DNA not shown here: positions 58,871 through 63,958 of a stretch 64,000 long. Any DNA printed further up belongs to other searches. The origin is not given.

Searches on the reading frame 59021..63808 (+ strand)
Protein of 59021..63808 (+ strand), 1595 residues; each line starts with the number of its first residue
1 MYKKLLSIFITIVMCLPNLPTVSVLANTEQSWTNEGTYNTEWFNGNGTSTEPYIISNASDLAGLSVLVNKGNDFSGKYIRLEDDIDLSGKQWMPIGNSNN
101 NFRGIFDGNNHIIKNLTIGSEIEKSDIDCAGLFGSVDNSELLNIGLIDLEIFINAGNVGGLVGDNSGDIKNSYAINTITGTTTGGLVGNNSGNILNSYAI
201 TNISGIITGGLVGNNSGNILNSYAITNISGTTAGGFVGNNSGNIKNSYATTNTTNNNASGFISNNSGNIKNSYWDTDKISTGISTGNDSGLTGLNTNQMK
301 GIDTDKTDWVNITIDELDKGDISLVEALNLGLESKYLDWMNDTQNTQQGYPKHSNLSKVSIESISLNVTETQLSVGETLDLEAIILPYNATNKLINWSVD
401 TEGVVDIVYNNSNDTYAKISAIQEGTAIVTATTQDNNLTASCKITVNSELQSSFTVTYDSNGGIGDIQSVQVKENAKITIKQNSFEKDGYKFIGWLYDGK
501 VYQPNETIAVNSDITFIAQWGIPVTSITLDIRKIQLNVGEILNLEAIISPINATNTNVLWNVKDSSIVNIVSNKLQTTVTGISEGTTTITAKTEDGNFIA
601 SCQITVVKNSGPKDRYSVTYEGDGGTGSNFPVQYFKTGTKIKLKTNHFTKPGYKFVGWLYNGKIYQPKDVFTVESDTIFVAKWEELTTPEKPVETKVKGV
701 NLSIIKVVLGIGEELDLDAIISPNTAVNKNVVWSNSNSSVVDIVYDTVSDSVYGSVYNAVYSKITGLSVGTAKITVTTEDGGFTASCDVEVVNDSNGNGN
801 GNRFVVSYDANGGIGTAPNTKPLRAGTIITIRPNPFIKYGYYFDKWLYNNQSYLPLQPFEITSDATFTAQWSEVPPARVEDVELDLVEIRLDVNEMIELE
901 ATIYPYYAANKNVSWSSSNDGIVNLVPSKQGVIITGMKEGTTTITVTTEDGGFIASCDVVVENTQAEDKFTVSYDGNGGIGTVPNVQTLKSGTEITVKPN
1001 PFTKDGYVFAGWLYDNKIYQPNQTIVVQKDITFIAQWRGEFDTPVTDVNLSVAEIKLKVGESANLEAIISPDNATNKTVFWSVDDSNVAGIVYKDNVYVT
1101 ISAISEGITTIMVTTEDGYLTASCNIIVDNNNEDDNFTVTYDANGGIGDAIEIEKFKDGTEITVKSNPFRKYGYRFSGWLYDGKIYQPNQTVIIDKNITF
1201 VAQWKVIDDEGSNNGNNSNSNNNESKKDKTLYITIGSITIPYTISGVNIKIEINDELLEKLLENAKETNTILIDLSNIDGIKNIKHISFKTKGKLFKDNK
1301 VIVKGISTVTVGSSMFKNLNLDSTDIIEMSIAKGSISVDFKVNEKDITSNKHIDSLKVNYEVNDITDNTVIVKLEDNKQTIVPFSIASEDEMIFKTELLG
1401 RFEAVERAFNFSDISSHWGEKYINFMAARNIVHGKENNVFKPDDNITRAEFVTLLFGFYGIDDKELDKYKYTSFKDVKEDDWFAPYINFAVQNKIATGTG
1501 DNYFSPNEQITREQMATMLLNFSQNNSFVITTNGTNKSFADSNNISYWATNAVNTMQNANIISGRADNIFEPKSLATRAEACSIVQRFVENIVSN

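Call 83: search_protein_families(library=pfam, proteins=[window:59021-63808:+], max_evalue=0.00001)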
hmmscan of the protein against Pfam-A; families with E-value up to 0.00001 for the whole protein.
window:59021-63808:+ (1595 aa): 5 families
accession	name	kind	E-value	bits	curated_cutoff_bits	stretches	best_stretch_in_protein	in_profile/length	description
PF09479.16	Flg_new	-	2.3e-46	156.2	27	4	970-1036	1-65/65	Listeria-Bacteroides repeat domain (List_Bact_rpt)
PF00395.25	SLH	-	1.9e-39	133.8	20.8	3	1410-1451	1-43/44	S-layer homology domain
PF02368.24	Big_2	-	1.4e-37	127.9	22.8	3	523-602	1-77/79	Bacterial Ig-like domain (group 2)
PF13629.12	T2SS-T3SS_pil_N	-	6.1e-09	35.9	23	0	926-962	36-72/72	Pilus formation protein N terminal region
PF07581.17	Glug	-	3.3e-08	33.9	20.5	0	155-179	2-28/28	The GLUG motif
